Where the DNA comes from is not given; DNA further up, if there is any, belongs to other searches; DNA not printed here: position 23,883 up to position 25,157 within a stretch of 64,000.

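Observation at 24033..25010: PilZ (c-di-GMP receptor) domain fused in-frame to orotate phosphoribosyltransferase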

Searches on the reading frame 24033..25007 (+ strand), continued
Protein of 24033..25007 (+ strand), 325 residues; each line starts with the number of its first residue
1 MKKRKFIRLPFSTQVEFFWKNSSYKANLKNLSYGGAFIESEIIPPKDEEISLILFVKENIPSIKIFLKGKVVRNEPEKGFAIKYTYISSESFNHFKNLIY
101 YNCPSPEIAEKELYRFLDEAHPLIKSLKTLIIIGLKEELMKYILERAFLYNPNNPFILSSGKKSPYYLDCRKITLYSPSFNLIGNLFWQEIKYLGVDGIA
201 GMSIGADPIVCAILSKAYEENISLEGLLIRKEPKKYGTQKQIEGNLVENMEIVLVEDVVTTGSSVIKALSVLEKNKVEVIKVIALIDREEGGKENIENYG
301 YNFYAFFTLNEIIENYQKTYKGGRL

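Call 12: find_encoding_contigs(protein=P0044, flank=10000, max_places=1)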
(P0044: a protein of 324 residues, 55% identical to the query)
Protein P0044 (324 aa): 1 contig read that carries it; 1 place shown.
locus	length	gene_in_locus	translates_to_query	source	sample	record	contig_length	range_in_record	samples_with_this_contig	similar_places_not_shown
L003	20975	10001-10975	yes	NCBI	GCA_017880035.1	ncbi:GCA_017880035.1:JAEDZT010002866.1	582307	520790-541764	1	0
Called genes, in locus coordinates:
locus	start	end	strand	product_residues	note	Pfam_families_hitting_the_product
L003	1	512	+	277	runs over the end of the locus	PF01073:3Beta_HSD, PF01370:Epimerase, PF02719:Polysacc_synt_2, PF04321:RmlD_sub_bind, PF07993:NAD_binding_4 (faint), PF16363:GDP_Man_Dehyd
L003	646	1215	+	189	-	PF00596:Aldolase_II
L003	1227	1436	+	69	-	-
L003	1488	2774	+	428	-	PF00202:Aminotran_3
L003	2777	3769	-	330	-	PF07991:KARI_N, PF01450:KARI_C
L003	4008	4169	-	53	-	-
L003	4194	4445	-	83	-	-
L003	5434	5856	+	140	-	PF27226:AF_1845 (weak)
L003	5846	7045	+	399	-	PF02441:Flavoprotein, PF04127:DFP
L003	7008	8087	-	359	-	PF13353:Fer4_12 (weak), PF04055:Radical_SAM, PF13186:SPASM (weak)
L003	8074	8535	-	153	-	PF03473:MOSC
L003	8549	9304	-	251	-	PF01557:FAA_hydrolase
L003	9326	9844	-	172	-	PF00210:Ferritin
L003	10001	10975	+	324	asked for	PF07238:PilZ, PF00156:Pribosyltran (weak)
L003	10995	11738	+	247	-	PF01925:TauE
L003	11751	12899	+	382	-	PF01960:ArgJ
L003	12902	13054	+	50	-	-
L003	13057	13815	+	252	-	PF01975:SurE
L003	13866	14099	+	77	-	-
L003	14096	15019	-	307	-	PF06574:FAD_syn, PF01467:CTP_transf_like (faint), PF01687:Flavokinase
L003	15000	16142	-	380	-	PF00988:CPSase_sm_chain, PF00117:GATase, PF07722:Peptidase_C26 (faint)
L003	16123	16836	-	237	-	PF03462:PCRF, PF00472:RF-1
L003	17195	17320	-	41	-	-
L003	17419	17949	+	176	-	PF01613:Flavin_Reduct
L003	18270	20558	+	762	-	PF07715:Plug, PF00593:TonB_dep_Rec_b-barrel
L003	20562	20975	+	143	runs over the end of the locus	PF01618:MotA_ExbB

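Call 13: find_encoding_contigs(protein=P0035, flank=10000, max_places=1)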
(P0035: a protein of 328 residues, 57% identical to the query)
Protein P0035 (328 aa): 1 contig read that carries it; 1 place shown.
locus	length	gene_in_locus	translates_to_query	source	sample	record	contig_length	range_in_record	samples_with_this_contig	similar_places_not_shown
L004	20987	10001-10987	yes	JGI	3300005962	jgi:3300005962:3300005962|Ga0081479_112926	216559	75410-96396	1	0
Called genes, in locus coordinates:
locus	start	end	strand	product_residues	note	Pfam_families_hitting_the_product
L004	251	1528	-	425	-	PF14537:Cytochrom_c3_2 (faint)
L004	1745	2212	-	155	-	PF03449:GreA_GreB_N, PF01272:GreA_GreB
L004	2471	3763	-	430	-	PF01808:AICARFT_IMPCHas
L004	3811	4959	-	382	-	PF02684:LpxB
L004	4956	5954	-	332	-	PF01408:GFO_IDH_MocA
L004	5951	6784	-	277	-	PF17930:LpxI_N, PF06230:LpxI_C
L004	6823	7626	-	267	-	PF21711:DCTN5 (faint), PF25084:LbH_EIF2B (faint), PF25087:GMPPB_C (faint), PF00132:Hexapep, PF13720:Acetyltransf_11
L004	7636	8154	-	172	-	PF22817:ApeP-like, PF07977:FabA, PF22818:ApeI-like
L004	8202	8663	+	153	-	PF22451:NirdL-like_HTH, PF17805:AsnC_trans_reg2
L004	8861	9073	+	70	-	-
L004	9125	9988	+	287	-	PF02646:RmuC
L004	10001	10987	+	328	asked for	PF07238:PilZ, PF00156:Pribosyltran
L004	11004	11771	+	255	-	PF01925:TauE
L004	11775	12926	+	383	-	PF01960:ArgJ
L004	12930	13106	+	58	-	-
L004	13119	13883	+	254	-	PF01975:SurE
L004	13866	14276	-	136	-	-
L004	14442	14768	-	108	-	PF09520:HinfI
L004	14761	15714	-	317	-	PF01555:N6_N4_Mtase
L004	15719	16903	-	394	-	PF00202:Aminotran_3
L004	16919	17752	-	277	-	PF01177:Asp_Glu_race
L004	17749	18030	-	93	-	-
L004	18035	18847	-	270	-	PF01113:DapB_N, PF05173:DapB_C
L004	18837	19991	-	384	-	PF00149:Metallophos, PF12850:Metallophos_2 (faint)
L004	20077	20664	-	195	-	PF01728:FtsJ, PF13847:Methyltransf_31 (faint)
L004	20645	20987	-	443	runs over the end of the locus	PF02310:B12-binding (weak), PF04055:Radical_SAM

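Call 14: find_encoding_contigs(protein=P0066, flank=6000, max_places=2)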
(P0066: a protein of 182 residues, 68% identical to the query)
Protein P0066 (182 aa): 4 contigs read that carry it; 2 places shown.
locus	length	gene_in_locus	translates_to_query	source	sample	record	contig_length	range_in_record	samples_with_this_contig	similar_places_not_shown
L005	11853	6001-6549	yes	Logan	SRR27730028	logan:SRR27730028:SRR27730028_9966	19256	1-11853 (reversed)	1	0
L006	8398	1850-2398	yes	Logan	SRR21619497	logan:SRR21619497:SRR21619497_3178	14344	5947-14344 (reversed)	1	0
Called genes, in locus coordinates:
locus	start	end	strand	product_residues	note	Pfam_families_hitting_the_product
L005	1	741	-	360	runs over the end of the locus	PF01594:AI-2E_transport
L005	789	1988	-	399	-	-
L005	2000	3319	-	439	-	PF01654:Cyt_bd_oxida_I (weak)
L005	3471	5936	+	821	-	PF00990:GGDEF, PF22335:Cas10-Cmr2_palm2 (faint), PF00563:EAL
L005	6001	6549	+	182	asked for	PF00156:Pribosyltran (weak)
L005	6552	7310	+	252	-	PF01925:TauE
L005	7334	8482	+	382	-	PF01960:ArgJ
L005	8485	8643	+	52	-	-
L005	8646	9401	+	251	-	PF01975:SurE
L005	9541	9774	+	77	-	-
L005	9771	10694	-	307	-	PF06574:FAD_syn, PF01687:Flavokinase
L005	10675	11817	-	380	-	PF00988:CPSase_sm_chain, PF00117:GATase, PF07722:Peptidase_C26 (faint)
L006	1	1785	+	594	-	?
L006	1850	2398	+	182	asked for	PF00156:Pribosyltran (weak)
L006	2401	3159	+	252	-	PF01925:TauE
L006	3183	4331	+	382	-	PF01960:ArgJ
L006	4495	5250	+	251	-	PF01975:SurE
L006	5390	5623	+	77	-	-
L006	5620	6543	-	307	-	PF06574:FAD_syn, PF01687:Flavokinase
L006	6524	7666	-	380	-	PF00988:CPSase_sm_chain, PF00117:GATase, PF07722:Peptidase_C26 (faint)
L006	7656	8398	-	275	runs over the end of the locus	PF03462:PCRF, PF00472:RF-1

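Call 29: predict_structure(alignment_id=A1)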
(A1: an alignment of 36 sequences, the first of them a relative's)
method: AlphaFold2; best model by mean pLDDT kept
length: 325 residues; sequences in the alignment: 36
mean_pLDDT: 91.1   pTM: 0.84
mean pLDDT of the five models: 91.1, 90.3, 89.6, 89.5, 88.0
residues with pLDDT >= 90: 227; 70-90: 86; 50-70: 6; < 50: 6
segments of 3 or more residues with pLDDT < 50: 1-3, 323-325
pLDDT, mean of each block of 10 residues (from residue 1): 56 93 93 90 96 88 91 95 91 89 86 85 86 97 97 90 93 96 97 94 91 97 94 83 93 97 96 96 97 98 98 94 50
secondary structure, 60 per line:
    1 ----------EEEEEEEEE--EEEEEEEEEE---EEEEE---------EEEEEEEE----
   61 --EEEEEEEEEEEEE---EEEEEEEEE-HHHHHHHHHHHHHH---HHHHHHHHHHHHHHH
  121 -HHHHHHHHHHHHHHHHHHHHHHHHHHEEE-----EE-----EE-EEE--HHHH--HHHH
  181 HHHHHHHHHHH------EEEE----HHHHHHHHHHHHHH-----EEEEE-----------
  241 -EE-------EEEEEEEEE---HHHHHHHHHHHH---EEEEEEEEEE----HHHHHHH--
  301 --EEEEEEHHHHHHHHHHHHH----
elements in order: E11-19 E22-31 E35-39 E49-56 E63-75 E79-87 H89-102 H106-120 H122-147 E148-150 E166-168 H171-174 H177-191 E198-201 H206-219 E225-229 E251-259 H263-274 E278-287 H292-298 E303-308 H309-321

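Call 32: fold_search(model_id=the predicted structure, library=pdb)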
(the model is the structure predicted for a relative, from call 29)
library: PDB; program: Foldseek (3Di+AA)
matches with E <= 10: 1435; with E <= 0.001: 512
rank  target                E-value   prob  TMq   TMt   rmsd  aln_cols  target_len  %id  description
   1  2wns_A                6.3e-17  1.00  0.47  0.74   3.7       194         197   31  Human Orotate phosphoribosyltransferase (OPRTase) domain of Uridine 5' -monophosphate synthase (UMPS) in complex with  (released 2009-08-11)
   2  5hki_A                1.8e-16  1.00  0.48  0.86   2.6       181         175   28  Crystal structure of Mycobacterium tuberculosis H37Rv orotate phosphoribosyltransferase in complex with Fe(III) dicitr (released 2017-01-25)
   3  2wns_B                2.0e-16  1.00  0.47  0.73   3.7       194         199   31  Human Orotate phosphoribosyltransferase (OPRTase) domain of Uridine 5' -monophosphate synthase (UMPS) in complex with  (released 2009-08-11)
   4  3qw4_C                2.5e-15  1.00  0.47  0.35   3.0       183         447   27  Structure of Leishmania donovani UMP synthase (released 2011-04-20)
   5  2aee_A                3.6e-15  1.00  0.50  0.77   2.7       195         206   28  Crystal structure of Orotate phosphoribosyltransferase from Streptococcus pyogenes (released 2005-09-06)
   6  5hki_B                4.1e-15  1.00  0.47  0.89   2.0       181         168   26  Crystal structure of Mycobacterium tuberculosis H37Rv orotate phosphoribosyltransferase in complex with Fe(III) dicitr (released 2017-01-25)
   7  4ohc_B                4.9e-15  1.00  0.52  0.74   3.0       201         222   25  Crystal structure of orotate phosphoribosyltransferase (OPRTase) from Burkholderia cenocepacia (released 2014-02-05)
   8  5hkl_A                7.5e-15  1.00  0.47  0.88   2.2       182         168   26  Crystal structure of Mycobacterium tuberculosis H37Rv orotate phosphoribosyltransferase in complex with inorganic phos (released 2017-01-25)
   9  4rv4_B                9.0e-15  1.00  0.52  0.78   2.5       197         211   26  2.65 Angstrom Resolution Crystal Structure of an orotate phosphoribosyltransferase from Bacillus anthracis str. 'Ames  (released 2014-12-17)
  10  4ohc_D                9.0e-15  1.00  0.51  0.72   3.0       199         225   26  Crystal structure of orotate phosphoribosyltransferase (OPRTase) from Burkholderia cenocepacia (released 2014-02-05)
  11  3dez_A                1.9e-14  1.00  0.48  0.74   2.9       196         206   26  Crystal structure of Orotate phosphoribosyltransferase from Streptococcus mutans (released 2009-06-16)
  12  2aee_B                2.7e-14  1.00  0.49  0.77   2.6       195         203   27  Crystal structure of Orotate phosphoribosyltransferase from Streptococcus pyogenes (released 2005-09-06)
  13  9e5g_A                3.4e-14  1.00  0.50  0.72   3.3       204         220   24  Cryo-EM structure of Burkholderia cenocepacia orotate phosphoribosyltransferase (released 2025-02-19)
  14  9e5g_B                3.4e-14  1.00  0.47  0.68   4.8       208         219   24  Cryo-EM structure of Burkholderia cenocepacia orotate phosphoribosyltransferase (released 2025-02-19)
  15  4rv4_A                1.1e-13  1.00  0.48  0.75   2.7       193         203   26  2.65 Angstrom Resolution Crystal Structure of an orotate phosphoribosyltransferase from Bacillus anthracis str. 'Ames  (released 2014-12-17)
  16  2p1z_B                1.2e-13  1.00  0.47  0.87   2.4       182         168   26  Crystal structure of phosphoribosyltransferase from Corynebacterium diphtheriae (released 2007-04-03)
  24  5hkf_A                7.4e-13  1.00  0.45  0.88   2.4       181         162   26  Crystal structure of Mycobacterium tuberculosis H37Rv orotate phosphoribosyltransferase in complex with 5-phospho-alph (released 2017-01-25)
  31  5hkf_B                6.1e-12  1.00  0.42  0.80   3.3       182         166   23  Crystal structure of Mycobacterium tuberculosis H37Rv orotate phosphoribosyltransferase in complex with 5-phospho-alph (released 2017-01-25)
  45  2p1z_A                9.2e-11  1.00  0.44  0.87   2.6       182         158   24  Crystal structure of phosphoribosyltransferase from Corynebacterium diphtheriae (released 2007-04-03)
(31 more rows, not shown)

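Call 37: find_related_loci(query=window:24033-25007:+, collection=genome_contigs, flank=6000)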
Query window:24033-25007:+ (325 aa) in genome_contigs; peptide patterns used: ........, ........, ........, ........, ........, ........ (x = any residue, [..] = any of these).
126 stretches matched a pattern; 7 encode a relative of the query (tblastn E <= 1e-3); 7 distinct loci.
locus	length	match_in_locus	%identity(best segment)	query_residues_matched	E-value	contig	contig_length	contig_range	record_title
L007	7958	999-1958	82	2-321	4e-175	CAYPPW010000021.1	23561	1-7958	MAG TPA_asm: uncultured Thermodesulfatator sp. isolate SRP104967_co2_121 genome assembly, contig: NODE_1107_length_23561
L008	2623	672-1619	74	3-318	1e-166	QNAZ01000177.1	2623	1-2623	MAG: Thermodesulfobacteriota bacterium isolate B27_G15 B27_Guay15_scaffold_25540, whole genome shotgun sequence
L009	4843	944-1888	73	3-318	1e-153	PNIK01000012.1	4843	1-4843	MAG: Thermodesulfobacterium geofontis isolate ZAV-08 NODE_4644_length_4843_cov_3.15497, whole genome shotgun sequence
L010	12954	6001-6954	65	1-318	2e-138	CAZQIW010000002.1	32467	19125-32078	MAG TPA_asm: uncultured Thermodesulfatator sp. isolate binchicken_co291_173 genome assembly, contig: NODE_209_length_324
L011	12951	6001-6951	57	1-317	4e-124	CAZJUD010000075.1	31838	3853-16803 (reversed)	MAG TPA_asm: uncultured Caldimicrobium sp. isolate binchicken_co25_16 genome assembly, contig: k141_165099, whole genome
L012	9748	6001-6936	57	2-313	9e-121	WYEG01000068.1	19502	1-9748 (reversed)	MAG: Caldimicrobium sp. isolate EvPrim.Bin5 NODE_272_length_19502_cov_29.5034, whole genome shotgun sequence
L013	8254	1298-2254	57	1-316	1e-114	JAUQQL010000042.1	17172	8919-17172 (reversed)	MAG: Thermodesulfobacteriota bacterium isolate SRBZ-1.bins.32.201808 NODE_1408_length_17172_cov_1.676210, whole genome s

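Call 39: search_protein_families(library=pfam, proteins=[L005:3471-5933:+, L005:6001-6546:+, L006:1-1782:+], max_evalue=0.001)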
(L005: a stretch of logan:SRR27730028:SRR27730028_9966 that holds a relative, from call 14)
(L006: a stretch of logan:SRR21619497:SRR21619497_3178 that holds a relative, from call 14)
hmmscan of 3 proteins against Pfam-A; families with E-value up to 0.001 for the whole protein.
L005:3471-5933:+ (821 aa): 3 families
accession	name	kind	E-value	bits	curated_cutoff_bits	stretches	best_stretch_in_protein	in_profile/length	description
PF00563.25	EAL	-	7.6e-60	202.6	31.3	1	588-816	5-236/236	EAL domain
PF00990.26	GGDEF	-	8.9e-51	172.3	23.8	1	406-564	1-161/161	Diguanylate cyclase, GGDEF domain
PF22335.1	Cas10-Cmr2_palm2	-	9.2e-06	26.2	27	1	484-565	57-132/133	Cas10/Cmr2, second palm domain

L005:6001-6546:+ (182 aa): 1 family
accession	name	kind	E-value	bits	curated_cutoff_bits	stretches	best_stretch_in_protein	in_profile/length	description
PF00156.33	Pribosyltran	-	4.8e-07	29.7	26.3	1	57-157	33-134/158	Phosphoribosyl transferase domain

L006:1-1782:+ (594 aa): 3 families
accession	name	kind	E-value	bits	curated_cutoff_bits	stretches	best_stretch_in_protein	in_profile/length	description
PF00563.25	EAL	-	5.3e-60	203.2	31.3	1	361-589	5-236/236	EAL domain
PF00990.26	GGDEF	-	5.3e-51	173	23.8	1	179-337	1-161/161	Diguanylate cyclase, GGDEF domain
PF22335.1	Cas10-Cmr2_palm2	-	4.9e-06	27.1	27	1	257-338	57-132/133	Cas10/Cmr2, second palm domain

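Call 46: find_homologous_proteins(query=L005:3471-5933:+, max_evalue=1e-20)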
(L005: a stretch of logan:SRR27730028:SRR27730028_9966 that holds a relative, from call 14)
Query L005:3471-5933:+ (821 aa): 1439 proteins with E <= 1e-20 among 8000 candidates; the best 120 are listed.
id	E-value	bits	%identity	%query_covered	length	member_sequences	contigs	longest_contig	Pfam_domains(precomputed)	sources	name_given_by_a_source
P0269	0.0e+0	1761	100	100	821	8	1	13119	PF22335.2,PF00563.26,PF00990.27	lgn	-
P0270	0.0e+0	1056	58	98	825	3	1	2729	PF00563.26,PF00990.27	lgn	-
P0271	0.0e+0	1049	59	100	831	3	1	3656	PF22335.2,PF00563.26,PF00990.27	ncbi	-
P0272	0.0e+0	1017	58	100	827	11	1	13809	PF00563.26,PF00990.27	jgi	-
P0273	2.4e-287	974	59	94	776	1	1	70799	PF00563.26,PF00990.27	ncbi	ncbi:MAG: putative bifunctional diguanylate cyclase/phosphodiesterase [Caldimicrobium sp.]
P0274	6.0e-286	969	55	98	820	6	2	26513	PF00563.26,PF00990.27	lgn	-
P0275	7.3e-286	969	55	100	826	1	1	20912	PF00563.26,PF00990.27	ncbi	-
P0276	2.7e-280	950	53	100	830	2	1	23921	PF00563.26,PF00990.27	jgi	jgi:diguanylate cyclase (GGDEF)-like protein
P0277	1.5e-279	948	53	100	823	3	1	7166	PF00563.26,PF00990.27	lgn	-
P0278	6.8e-278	942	52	100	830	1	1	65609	PF00563.26,PF00990.27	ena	-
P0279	1.5e-277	941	53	100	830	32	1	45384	PF00563.26,PF00990.27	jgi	-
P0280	4.8e-277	939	52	100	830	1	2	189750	PF00563.26,PF00990.27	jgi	jgi:diguanylate cyclase (GGDEF)-like protein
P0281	5.2e-277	939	53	100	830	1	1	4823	PF00563.26,PF00990.27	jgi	-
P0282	7.4e-277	939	52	100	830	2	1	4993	PF00563.26,PF00990.27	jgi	-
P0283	8.5e-277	939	52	100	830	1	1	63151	PF00563.26,PF00990.27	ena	-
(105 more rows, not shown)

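Call 47: find_encoding_contigs(protein=P0063, flank=10000, max_places=2)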
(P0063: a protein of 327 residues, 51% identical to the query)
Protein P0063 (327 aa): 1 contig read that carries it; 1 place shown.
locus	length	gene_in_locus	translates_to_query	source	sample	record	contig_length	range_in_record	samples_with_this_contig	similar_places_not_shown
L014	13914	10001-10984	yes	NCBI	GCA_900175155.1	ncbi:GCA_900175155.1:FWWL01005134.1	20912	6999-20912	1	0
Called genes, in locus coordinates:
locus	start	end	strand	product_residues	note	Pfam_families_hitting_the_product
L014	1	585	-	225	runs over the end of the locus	PF00072:Response_reg, PF00486:Trans_reg_C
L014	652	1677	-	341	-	PF01547:SBP_bac_1, PF12849:PBP_like_2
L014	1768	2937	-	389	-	PF07075:NamZ_N, PF20732:NamZ_C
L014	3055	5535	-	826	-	PF00990:GGDEF, PF00563:EAL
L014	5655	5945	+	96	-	PF01649:Ribosomal_S20p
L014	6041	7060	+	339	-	PF04055:Radical_SAM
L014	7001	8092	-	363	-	PF21016:RlmN_N, PF04055:Radical_SAM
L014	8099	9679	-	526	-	PF00389:2-Hacid_dh, PF07991:KARI_N (faint), PF22629:ACT_AHAS_ss (faint), PF02826:2-Hacid_dh_C, PF19304:PGDH_inter, PF01842:ACT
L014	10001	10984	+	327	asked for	PF07238:PilZ, PF00156:Pribosyltran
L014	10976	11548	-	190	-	PF01066:CDP-OH_P_transf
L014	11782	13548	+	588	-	PF07715:Plug (weak), PF00593:TonB_dep_Rec_b-barrel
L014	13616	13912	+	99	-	?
